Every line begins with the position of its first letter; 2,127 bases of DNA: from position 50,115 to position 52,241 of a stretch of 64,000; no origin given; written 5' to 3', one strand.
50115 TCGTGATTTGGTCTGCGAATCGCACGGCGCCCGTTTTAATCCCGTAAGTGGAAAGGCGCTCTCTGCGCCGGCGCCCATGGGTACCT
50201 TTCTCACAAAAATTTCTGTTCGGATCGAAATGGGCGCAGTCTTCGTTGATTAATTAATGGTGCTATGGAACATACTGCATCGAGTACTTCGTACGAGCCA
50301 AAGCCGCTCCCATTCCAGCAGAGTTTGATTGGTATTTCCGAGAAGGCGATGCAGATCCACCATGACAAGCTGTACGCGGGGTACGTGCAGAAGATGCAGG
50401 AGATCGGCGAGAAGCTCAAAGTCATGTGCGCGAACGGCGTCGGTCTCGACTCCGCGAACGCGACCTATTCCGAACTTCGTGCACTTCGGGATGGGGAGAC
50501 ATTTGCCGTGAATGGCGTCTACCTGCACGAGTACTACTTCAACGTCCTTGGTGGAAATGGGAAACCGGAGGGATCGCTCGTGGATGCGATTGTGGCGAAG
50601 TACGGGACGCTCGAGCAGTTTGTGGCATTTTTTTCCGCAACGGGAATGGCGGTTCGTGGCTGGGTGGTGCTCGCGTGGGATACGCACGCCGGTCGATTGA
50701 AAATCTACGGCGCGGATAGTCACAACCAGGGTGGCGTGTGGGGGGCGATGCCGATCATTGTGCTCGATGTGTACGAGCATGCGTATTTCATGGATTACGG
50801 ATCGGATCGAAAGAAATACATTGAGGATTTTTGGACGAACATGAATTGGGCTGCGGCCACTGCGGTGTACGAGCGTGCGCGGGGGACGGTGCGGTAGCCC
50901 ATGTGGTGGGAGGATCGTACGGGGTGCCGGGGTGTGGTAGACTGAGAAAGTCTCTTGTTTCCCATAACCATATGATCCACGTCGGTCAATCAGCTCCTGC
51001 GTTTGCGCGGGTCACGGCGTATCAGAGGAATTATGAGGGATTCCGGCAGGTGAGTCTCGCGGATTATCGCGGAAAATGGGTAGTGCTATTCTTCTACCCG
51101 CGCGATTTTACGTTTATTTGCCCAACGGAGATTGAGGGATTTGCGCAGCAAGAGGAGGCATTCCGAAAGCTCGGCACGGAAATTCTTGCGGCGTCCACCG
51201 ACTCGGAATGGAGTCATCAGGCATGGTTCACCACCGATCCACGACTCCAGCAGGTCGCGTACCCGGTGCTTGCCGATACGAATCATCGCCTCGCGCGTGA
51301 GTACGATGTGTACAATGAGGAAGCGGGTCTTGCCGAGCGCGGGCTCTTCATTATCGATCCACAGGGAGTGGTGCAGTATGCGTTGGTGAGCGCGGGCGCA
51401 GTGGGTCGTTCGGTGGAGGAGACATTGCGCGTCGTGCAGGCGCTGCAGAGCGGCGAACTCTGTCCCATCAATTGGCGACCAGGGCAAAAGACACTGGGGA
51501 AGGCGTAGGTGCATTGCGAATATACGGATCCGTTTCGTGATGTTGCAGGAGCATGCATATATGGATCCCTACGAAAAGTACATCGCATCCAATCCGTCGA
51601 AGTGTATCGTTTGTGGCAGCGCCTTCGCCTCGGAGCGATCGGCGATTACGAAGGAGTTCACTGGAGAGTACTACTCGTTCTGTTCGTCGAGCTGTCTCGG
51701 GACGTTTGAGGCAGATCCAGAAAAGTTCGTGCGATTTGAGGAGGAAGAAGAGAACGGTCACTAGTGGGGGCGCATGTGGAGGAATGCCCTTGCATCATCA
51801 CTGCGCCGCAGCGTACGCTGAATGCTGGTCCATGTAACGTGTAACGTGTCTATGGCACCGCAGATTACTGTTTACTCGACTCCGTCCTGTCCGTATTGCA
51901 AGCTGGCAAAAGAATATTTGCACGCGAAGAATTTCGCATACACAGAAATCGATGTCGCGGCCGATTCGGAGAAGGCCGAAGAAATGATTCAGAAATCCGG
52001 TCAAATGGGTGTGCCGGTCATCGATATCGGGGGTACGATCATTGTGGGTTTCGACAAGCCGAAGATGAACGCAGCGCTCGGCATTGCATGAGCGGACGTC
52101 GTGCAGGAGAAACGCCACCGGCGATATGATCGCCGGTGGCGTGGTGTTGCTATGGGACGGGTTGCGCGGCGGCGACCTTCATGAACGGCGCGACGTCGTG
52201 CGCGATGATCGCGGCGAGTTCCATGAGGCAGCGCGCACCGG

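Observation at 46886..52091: Co-directional supercluster fusing Fe-S cluster assembly with oxidative-stress defence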

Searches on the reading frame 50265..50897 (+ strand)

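Call 3: search_protein_families(library=pfam, proteins=[window:50265-50897:+], max_evalue=0.01)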
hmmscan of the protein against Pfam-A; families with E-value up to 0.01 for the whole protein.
window:50265-50897:+ (210 aa): 2 families
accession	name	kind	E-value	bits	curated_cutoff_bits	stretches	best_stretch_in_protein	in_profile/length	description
PF02777.23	Sod_Fe_C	-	1.8e-25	89.4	20.9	1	101-199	1-100/102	Iron/manganese superoxide dismutases, C-terminal domain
PF00081.27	Sod_Fe_N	-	1e-05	26.3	27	1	23-95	17-81/82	Iron/manganese superoxide dismutases, alpha-hairpin domain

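Call 18: search_protein_families(library=ncbifam, proteins=[window:50265-50897:+], max_evalue=0.001)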
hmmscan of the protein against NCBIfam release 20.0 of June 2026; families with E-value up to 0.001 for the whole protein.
window:50265-50897:+ (210 aa): 3 families
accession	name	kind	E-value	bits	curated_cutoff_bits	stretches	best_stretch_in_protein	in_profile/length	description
NF041312.1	Superox_dis_Halo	equivalog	4.1e-35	121.6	300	1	23-205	15-191/196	superoxide dismutase [Mn]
NF007832.0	PRK10543.1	equivalog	3.4e-19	69.1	348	1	13-198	6-187/193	superoxide dismutase [Fe]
NF008177.0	PRK10925.1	equivalog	6.3e-15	55.6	363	1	25-204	20-204/206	superoxide dismutase [Mn]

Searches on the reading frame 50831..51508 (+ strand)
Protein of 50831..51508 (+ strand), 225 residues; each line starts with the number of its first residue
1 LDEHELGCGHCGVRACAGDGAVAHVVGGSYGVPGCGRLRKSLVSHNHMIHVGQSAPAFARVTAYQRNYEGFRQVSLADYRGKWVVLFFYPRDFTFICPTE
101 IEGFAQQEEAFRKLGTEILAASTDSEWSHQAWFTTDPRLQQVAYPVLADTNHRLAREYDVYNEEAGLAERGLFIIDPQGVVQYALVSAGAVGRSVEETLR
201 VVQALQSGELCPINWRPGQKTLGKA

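Call 3: search_protein_families(library=pfam, proteins=[window:50831-51508:+], max_evalue=0.01)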
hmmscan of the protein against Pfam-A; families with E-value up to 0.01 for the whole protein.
window:50831-51508:+ (225 aa): 3 families
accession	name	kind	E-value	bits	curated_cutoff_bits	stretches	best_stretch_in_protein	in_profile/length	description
PF00578.27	AhpC-TSA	-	1.4e-37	128.8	26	1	51-183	1-123/124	AhpC/TSA family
PF08534.16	Redoxin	-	2.3e-15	57.1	26.6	1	51-184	2-131/148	Redoxin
PF10417.14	1-cysPrx_C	-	0.00034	21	21.1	1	207-222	8-24/41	C-terminal domain of 1-Cys peroxiredoxin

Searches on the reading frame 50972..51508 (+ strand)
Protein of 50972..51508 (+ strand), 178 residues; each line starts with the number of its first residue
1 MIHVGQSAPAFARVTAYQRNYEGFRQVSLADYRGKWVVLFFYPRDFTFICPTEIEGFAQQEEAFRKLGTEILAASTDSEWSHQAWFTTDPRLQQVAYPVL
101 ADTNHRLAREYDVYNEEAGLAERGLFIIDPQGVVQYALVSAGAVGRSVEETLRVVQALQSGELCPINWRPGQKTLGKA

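Call 18: search_protein_families(library=ncbifam, proteins=[window:50972-51508:+], max_evalue=0.001)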
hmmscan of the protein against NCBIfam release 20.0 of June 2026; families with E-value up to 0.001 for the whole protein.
window:50972-51508:+ (178 aa): 12 families
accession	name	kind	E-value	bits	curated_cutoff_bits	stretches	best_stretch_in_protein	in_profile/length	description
TIGR03137.1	AhpC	equivalog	6.4e-50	169.5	272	1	14-176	13-178/187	alkyl hydroperoxide reductase subunit C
NF040737.1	peroxi_PrxU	equivalog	3.5e-49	167.6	270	1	1-175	35-215/233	thioredoxin-dependent peroxiredoxin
NF009669.0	PRK13190.1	equivalog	1.9e-38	131.7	261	1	26-175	20-175/203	putative peroxiredoxin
NF009668.0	PRK13189.1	equivalog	6.5e-33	113.8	211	1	1-172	9-181/224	peroxiredoxin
NF011576.0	PRK15000.1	subfamily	1.9e-31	109.3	301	1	2-174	2-181/200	peroxiredoxin C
NF009670.0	PRK13191.1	equivalog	2.8e-26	92.4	374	1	30-168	29-174/215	putative peroxiredoxin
NF010122.0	PRK13599.1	equivalog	6.5e-23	81.3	456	1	30-162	29-164/220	peroxiredoxin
NF053650.1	PerredPrxQDein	equivalog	3.8e-12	46.4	260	1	26-138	13-126/148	thioredoxin-dependent peroxiredoxin PrxQ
NF006960.0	PRK09437.1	equivalog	7.5e-11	42.2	140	1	3-118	5-110/156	thioredoxin-dependent thiol peroxidase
NF001808.0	PRK00522.1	equivalog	1.6e-08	34.2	123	1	3-137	19-146/167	thiol peroxidase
NF002854.0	PRK03147.1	subfamily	1e-07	32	170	1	2-138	36-156/176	thiol-disulfide oxidoreductase ResA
NF045827.1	perox_SUH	exception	0.00015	21.2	298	1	3-140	19-149/178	thiol peroxidase Prx-SUH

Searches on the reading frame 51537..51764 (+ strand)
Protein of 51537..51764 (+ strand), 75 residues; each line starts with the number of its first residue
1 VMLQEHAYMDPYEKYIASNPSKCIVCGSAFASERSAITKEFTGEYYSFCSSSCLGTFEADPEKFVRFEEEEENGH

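Call 3: search_protein_families(library=pfam, proteins=[window:51537-51764:+], max_evalue=0.01)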
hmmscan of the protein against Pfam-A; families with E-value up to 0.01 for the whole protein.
window:51537-51764:+ (75 aa): 3 families
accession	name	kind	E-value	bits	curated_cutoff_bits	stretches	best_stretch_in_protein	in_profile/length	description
PF04945.19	YHS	-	6.9e-08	32.8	30.3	1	25-65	5-44/47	YHS domain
PF24273.1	TRASH_HVO_1752_C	-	0.00014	22.3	27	1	22-63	3-42/47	HVO_1752, C-terminal TRASH domain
PF24461.1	DUF7576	-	0.0021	18.3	27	1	17-57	14-58/60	Family of unknown function (DUF7576)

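Call 18: search_protein_families(library=ncbifam, proteins=[window:51537-51764:+], max_evalue=0.001)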
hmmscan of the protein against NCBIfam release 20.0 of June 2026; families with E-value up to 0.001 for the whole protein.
window:51537-51764:+ (75 aa): 0 families

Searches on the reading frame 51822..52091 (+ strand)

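Call 3: search_protein_families(library=pfam, proteins=[window:51822-52091:+], max_evalue=0.01)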
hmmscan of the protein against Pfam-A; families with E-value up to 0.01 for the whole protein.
window:51822-52091:+ (89 aa): 6 families
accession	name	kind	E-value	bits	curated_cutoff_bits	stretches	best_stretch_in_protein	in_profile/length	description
PF00462.30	Glutaredoxin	-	1.5e-19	70.3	22.9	1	15-74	1-60/60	Glutaredoxin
PF13417.12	GST_N_3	-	3.4e-07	30.9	22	1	18-75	2-58/75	Glutathione S-transferase, N-terminal domain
PF13192.12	Thioredoxin_3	-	0.0002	21.8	24.8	1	14-74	2-60/76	Thioredoxin domain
PF05768.20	Glrx-like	-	0.00036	21.2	26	1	14-62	1-53/77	Glutaredoxin-like domain (DUF836)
PF13098.12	Thioredoxin_2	-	0.0012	19.6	27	1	13-61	7-53/104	Thioredoxin-like domain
PF01323.26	DSBA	-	0.0075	16.5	25.6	0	14-40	1-27/191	DSBA-like thioredoxin domain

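Call 18: search_protein_families(library=ncbifam, proteins=[window:51852-52091:+], max_evalue=0.001)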
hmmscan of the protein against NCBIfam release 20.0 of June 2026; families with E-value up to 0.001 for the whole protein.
window:51852-52091:+ (79 aa): 22 families
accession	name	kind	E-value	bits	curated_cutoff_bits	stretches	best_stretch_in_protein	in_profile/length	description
TIGR02196.1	GlrX_YruB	hypoth_equivalog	3.5e-29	101.1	88.55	1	5-76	2-73/74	glutaredoxin-like protein, YruB-family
NF041212.1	Uxx_star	subfamily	7.1e-18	64.6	66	1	5-68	1-65/70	Uxx-star family glutaredoxin-like (seleno)protein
TIGR02181.1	GRX_bact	equivalog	2.1e-17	63.1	90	1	5-68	1-65/80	glutaredoxin 3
NF007923.0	PRK10638.1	equivalog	4.1e-15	55.6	129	1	4-69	3-68/83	glutaredoxin 3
TIGR02194.1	GlrX_NrdH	subfamily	2.1e-13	50.3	85.75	1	5-73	1-69/72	glutaredoxin-like protein NrdH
NF041211.1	gluta_UXX_star_2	equivalog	1e-11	44.6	100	1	5-68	1-65/71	UXX-star (seleno)protein family 2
NF041114.2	gluta_UXX_star_1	equivalog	6e-11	42.4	72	1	5-67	1-64/70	UXX-star selenoprotein family 1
TIGR02190.1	GlrX-dom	hypoth_equivalog_domain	6.9e-11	41.9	99.3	1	4-69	9-73/79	glutaredoxin-family domain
TIGR02200.1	GlrX_actino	hypoth_equivalog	1.1e-10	41.7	89.5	1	4-59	1-57/77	mycoredoxin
NF047338.1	gluta_UXX_star_3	exception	5.8e-10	39.1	97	1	5-65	1-62/70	UXX-star (seleno)protein family 3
NF045501.1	HUGP_GUXX-star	exception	1.1e-09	38.2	325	1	4-67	166-230/236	HUGP/GUXX-star fusion selenoprotein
TIGR02180.1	GRX_euk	equivalog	1.7e-09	37.7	87.25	1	5-69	1-70/84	glutaredoxin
TIGR02187.2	PDO_seleno_TRX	equivalog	2.2e-06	27.2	185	1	4-60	131-188/209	protein disulfide oxidoreductase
TIGR01617.1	arsC_related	subfamily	3.5e-06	27.3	75.05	1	5-45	1-41/117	Spx/MgsR family RNA polymerase-binding regulatory protein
NF002459.0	PRK01655.1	subfamily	1e-05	25.6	123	1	5-47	2-44/132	transcriptional regulator Spx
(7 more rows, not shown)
